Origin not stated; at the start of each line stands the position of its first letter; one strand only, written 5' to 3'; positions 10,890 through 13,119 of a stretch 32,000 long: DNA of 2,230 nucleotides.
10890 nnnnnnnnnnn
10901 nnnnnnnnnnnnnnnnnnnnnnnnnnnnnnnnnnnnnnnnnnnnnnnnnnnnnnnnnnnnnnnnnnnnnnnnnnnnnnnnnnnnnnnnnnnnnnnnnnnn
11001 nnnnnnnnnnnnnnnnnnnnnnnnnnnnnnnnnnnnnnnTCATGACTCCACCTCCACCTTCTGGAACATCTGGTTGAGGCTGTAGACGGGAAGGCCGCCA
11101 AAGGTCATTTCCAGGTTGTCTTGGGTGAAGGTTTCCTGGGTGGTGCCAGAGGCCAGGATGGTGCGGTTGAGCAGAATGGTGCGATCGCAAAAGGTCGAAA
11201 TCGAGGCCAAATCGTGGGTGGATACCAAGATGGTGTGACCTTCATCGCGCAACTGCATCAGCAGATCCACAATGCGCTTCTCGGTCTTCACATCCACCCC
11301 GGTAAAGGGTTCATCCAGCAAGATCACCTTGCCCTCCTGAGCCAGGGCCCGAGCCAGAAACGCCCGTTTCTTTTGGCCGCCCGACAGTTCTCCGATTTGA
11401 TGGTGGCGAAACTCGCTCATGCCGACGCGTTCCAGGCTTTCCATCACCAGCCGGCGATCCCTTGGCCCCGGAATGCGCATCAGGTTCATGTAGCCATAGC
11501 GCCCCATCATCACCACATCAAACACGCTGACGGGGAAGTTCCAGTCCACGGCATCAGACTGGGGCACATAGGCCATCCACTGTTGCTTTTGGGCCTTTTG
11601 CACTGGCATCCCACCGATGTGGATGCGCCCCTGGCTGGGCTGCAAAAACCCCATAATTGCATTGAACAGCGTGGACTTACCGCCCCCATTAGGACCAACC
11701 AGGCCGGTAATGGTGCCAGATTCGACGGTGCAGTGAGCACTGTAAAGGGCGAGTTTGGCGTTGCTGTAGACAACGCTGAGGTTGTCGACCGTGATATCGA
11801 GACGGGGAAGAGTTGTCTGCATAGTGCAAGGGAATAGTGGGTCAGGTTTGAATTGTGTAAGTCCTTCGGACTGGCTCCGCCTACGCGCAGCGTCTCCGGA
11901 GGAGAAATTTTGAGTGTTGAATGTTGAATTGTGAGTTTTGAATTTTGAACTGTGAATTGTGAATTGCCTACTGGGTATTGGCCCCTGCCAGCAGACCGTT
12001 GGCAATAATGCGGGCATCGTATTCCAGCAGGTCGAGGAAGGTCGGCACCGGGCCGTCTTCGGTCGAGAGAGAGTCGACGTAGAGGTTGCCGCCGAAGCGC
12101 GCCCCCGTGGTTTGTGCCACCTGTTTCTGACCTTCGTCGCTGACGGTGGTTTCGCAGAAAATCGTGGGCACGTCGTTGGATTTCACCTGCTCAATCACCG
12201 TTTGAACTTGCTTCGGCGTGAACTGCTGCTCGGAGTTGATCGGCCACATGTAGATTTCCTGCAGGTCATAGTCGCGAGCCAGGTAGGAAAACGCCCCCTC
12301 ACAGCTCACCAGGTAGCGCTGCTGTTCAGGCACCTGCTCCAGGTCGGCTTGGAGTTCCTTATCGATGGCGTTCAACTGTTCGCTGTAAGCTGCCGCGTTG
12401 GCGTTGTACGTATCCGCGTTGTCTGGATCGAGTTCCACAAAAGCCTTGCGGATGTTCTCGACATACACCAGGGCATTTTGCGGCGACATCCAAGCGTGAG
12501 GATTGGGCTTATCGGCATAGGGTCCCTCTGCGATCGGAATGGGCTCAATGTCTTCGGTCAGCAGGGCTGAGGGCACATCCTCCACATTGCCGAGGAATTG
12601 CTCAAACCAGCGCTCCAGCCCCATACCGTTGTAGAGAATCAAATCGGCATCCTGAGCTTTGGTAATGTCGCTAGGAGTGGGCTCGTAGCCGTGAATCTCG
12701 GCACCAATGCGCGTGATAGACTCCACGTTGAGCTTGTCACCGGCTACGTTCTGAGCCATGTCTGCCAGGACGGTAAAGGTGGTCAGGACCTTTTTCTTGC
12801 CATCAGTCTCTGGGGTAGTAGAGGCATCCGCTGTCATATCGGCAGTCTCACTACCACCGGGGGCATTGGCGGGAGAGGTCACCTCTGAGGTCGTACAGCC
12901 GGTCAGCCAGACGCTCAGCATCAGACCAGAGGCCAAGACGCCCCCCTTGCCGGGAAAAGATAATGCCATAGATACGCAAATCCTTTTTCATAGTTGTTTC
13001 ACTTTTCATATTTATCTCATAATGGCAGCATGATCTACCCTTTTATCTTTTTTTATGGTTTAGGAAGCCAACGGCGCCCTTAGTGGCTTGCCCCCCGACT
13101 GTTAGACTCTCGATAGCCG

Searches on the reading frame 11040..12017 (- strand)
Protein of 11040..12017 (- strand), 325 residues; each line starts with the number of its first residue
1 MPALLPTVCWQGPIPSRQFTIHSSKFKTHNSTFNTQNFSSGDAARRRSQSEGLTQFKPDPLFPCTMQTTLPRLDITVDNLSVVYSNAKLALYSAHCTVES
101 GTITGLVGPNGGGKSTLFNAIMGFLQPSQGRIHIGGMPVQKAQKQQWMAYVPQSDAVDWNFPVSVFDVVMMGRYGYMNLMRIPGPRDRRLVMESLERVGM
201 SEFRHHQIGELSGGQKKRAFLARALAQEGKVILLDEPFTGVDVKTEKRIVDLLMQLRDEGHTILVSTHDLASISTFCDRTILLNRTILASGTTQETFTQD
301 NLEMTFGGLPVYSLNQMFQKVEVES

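Call 64: search_protein_families(library=pfam, proteins=[window:11040-12017:-], max_evalue=0.001)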
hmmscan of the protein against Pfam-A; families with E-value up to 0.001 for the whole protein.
window:11040-12017:- (325 aa): 5 families
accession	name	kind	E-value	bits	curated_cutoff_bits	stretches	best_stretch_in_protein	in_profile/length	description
PF00005.33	ABC_tran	-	7.4e-29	101.5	25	1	95-238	5-136/137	ABC transporter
PF13304.12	AAA_21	-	8.8e-14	52.7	27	2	209-271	236-301/304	AAA domain, putative AbiEii toxin, Type IV TA system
PF02463.25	SMC_N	-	1.2e-05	25.3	40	1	102-268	25-197/220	RecF/RecN/SMC N terminal domain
PF13555.12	AAA_29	-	6.8e-05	23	27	1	100-129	22-50/61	P-loop containing region of AAA domain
PF13476.12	AAA_23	-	0.00051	21.2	27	1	102-123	20-41/201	AAA domain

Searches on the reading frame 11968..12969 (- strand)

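Call 64: search_protein_families(library=pfam, proteins=[window:11968-12969:-], max_evalue=0.001)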
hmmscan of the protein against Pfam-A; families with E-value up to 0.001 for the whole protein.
window:11968-12969:- (333 aa): 1 family
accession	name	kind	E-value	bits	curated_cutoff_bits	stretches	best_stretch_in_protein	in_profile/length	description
PF01297.22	ZnuA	-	1.4e-84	284.1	29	1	61-324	1-262/263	Zinc-uptake complex component A periplasmic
